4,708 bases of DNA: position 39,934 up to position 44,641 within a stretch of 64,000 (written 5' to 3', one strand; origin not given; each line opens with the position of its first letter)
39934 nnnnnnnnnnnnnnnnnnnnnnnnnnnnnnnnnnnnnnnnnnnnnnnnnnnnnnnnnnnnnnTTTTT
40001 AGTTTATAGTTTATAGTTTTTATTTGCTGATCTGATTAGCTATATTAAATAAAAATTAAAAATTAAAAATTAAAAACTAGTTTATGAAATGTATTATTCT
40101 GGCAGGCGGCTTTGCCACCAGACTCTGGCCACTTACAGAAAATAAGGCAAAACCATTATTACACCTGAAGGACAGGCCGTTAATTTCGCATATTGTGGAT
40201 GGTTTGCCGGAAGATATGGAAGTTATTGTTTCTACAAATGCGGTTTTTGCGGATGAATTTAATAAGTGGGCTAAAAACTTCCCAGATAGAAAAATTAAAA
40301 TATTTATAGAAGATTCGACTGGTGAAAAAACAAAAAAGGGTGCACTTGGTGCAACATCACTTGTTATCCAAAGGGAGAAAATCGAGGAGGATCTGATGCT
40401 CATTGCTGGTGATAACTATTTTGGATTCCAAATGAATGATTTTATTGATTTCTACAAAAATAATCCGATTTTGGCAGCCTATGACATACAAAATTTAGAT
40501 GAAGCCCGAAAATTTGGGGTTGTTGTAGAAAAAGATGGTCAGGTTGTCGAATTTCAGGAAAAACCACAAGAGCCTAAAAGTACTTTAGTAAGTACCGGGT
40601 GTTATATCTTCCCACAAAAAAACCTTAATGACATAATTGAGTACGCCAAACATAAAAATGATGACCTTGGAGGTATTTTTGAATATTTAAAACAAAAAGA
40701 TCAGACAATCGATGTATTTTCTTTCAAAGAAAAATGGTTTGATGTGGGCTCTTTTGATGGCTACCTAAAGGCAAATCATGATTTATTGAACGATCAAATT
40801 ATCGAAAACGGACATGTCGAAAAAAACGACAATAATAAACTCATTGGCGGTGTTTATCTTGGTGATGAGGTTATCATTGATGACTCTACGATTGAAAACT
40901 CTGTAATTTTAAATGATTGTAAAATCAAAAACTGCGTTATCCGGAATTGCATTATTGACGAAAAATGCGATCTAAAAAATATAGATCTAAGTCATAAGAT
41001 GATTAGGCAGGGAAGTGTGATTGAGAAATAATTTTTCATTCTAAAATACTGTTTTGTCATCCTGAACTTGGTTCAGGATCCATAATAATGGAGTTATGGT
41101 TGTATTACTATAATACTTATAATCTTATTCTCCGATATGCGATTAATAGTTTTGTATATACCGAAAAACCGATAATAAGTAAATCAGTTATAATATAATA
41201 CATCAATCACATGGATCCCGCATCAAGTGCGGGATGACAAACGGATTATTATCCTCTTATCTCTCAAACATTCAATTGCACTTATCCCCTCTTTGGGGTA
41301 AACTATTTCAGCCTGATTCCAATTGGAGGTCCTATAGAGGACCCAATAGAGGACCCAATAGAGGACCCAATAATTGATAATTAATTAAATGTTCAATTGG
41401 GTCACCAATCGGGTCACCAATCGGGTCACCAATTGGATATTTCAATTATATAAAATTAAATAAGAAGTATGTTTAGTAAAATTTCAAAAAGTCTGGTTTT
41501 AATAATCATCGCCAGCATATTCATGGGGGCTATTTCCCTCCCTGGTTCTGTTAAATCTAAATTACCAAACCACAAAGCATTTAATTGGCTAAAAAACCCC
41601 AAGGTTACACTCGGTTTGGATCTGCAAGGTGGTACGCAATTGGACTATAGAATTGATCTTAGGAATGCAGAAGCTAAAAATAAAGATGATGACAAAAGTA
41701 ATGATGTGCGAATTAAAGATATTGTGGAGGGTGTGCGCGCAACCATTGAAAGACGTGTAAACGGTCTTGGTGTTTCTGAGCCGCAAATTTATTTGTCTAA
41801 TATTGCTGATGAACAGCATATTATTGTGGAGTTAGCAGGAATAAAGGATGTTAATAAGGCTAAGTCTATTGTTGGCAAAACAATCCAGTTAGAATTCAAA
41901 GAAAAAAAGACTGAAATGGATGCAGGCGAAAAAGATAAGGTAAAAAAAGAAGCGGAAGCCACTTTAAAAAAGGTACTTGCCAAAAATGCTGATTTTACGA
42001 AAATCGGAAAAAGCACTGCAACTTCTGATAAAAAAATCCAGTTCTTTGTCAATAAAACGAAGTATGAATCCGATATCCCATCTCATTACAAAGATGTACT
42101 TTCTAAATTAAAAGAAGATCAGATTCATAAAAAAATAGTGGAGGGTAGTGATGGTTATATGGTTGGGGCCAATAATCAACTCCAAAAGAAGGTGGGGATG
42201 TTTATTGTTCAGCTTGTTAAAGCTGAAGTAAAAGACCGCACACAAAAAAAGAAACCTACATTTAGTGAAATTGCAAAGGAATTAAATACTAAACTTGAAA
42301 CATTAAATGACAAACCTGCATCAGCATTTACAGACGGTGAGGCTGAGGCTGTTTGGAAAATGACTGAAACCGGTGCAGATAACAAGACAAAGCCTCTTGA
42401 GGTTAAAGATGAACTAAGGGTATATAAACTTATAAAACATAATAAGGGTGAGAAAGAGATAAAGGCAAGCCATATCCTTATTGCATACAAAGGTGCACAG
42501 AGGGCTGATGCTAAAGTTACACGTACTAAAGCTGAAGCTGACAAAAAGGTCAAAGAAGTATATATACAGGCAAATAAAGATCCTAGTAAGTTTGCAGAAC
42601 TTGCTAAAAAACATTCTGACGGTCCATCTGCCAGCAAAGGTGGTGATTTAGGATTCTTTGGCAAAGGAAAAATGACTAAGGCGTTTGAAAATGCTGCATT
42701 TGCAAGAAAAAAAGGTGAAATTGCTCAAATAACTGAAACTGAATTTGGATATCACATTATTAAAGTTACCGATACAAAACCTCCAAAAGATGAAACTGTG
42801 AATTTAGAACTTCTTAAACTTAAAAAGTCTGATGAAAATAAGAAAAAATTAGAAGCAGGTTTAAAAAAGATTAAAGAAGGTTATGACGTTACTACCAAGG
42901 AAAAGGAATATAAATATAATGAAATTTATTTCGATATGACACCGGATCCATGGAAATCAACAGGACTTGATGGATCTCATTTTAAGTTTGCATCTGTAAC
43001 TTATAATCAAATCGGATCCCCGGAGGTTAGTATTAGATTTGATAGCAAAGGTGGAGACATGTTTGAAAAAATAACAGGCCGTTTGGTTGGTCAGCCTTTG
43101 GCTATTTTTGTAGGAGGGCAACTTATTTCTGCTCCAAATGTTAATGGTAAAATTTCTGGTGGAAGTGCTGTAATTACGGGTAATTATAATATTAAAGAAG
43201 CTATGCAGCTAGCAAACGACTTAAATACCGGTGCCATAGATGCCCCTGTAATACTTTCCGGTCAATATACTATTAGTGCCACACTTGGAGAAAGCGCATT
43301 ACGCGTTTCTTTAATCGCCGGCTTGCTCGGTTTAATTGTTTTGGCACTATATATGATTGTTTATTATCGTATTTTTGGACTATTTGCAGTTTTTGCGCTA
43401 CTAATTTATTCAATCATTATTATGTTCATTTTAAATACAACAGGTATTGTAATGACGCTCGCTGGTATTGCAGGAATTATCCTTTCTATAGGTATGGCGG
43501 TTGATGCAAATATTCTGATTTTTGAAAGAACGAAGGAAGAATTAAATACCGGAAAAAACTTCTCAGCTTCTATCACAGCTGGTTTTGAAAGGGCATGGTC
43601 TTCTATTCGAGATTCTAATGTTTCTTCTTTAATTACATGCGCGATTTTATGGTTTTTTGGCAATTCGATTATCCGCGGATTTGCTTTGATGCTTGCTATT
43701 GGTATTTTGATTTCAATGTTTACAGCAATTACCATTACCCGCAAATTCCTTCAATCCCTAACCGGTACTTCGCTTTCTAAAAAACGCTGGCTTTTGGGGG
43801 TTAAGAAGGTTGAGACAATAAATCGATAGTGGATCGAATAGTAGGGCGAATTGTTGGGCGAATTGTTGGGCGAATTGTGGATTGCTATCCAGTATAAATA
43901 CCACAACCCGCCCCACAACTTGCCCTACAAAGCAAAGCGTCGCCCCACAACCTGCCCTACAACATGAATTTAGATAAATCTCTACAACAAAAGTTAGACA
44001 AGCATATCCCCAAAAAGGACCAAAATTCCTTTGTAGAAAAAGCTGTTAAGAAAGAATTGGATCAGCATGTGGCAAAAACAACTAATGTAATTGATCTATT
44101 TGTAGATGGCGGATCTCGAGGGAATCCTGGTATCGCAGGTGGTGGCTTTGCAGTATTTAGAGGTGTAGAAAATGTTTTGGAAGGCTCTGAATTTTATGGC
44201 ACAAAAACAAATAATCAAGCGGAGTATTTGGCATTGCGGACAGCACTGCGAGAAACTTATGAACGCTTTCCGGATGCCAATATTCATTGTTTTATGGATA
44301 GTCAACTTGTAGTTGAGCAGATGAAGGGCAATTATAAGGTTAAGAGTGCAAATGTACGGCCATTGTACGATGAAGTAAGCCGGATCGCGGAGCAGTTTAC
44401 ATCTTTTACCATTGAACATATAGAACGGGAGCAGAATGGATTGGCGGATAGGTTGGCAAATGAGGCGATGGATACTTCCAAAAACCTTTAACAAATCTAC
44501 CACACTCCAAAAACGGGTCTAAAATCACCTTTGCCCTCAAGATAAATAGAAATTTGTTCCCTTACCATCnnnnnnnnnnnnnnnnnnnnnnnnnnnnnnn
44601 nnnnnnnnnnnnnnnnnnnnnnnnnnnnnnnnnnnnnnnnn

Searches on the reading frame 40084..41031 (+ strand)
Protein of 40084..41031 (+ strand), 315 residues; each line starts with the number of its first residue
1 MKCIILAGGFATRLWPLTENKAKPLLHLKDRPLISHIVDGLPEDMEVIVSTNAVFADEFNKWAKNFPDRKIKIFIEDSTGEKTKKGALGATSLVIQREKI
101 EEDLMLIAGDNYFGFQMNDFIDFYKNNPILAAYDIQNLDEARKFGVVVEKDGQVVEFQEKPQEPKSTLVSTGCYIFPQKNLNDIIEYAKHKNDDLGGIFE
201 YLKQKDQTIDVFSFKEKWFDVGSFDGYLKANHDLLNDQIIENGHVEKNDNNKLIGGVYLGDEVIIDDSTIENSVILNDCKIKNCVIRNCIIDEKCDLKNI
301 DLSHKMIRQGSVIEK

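Call 6: search_protein_families(library=pfam, proteins=[window:40084-41031:+], max_evalue=0.001)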
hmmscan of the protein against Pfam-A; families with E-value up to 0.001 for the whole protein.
window:40084-41031:+ (315 aa): 3 families
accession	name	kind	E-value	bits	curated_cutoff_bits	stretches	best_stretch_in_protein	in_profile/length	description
PF00483.29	NTP_transferase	-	5.2e-36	124.9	21.2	1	2-235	1-243/245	Nucleotidyl transferase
PF12804.13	NTP_transf_3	-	2.3e-06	28.3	27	1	3-110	1-95/160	MobA-like NTP transferase domain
PF24894.1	Hexapep_GlmU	-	9.5e-06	26.1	23.3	1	264-298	43-78/104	GlmU-like, C-terminal hexapeptide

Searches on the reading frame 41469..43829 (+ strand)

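Call 5: search_protein_families(library=pfam, proteins=[window:41469-43829:+], max_evalue=0.001)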
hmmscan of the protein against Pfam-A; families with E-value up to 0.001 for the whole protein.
window:41469-43829:+ (786 aa): 7 families
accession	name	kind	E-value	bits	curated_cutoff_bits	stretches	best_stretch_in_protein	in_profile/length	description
PF13616.12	Rotamase_3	-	2.1e-30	106.1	22.5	1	317-436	2-115/116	PPIC-type PPIASE domain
PF00639.27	Rotamase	-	1.1e-28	100.4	21.7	1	335-435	1-97/97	PPIC-type PPIASE domain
PF22599.2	SecDF_P1_head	-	1.1e-24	87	27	1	498-591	19-113/114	SecDF, P1 head subdomain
PF21760.3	SecD_1st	-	5.3e-16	58.2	27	1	87-147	2-59/60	Protein translocase subunit SecDF, P1 domain, N-terminal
PF02355.23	SecD_SecF_C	-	1.7e-13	50.8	20.5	1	600-763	19-185/189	Protein export membrane protein SecD/SecF, C-terminal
PF03176.21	MMPL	-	2.6e-08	33.6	20.5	1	572-768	104-305/333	MMPL family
PF13145.12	Rotamase_2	-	4.5e-07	31.2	27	1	344-443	34-115/121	PPIC-type PPIASE domain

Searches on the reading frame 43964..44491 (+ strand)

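Call 40: search_protein_families(library=pfam, proteins=[window:43964-44491:+], max_evalue=0.0001)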
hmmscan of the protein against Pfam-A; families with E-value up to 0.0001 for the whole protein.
window:43964-44491:+ (175 aa): 2 families
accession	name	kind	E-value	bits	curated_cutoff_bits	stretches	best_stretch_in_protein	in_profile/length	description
PF13456.12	RVT_3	-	6.5e-18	65.3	21.6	1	47-168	2-123/123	Reverse transcriptase-like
PF00075.30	RNase_H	-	1.2e-09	38.9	25.8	1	43-168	4-139/141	RNase H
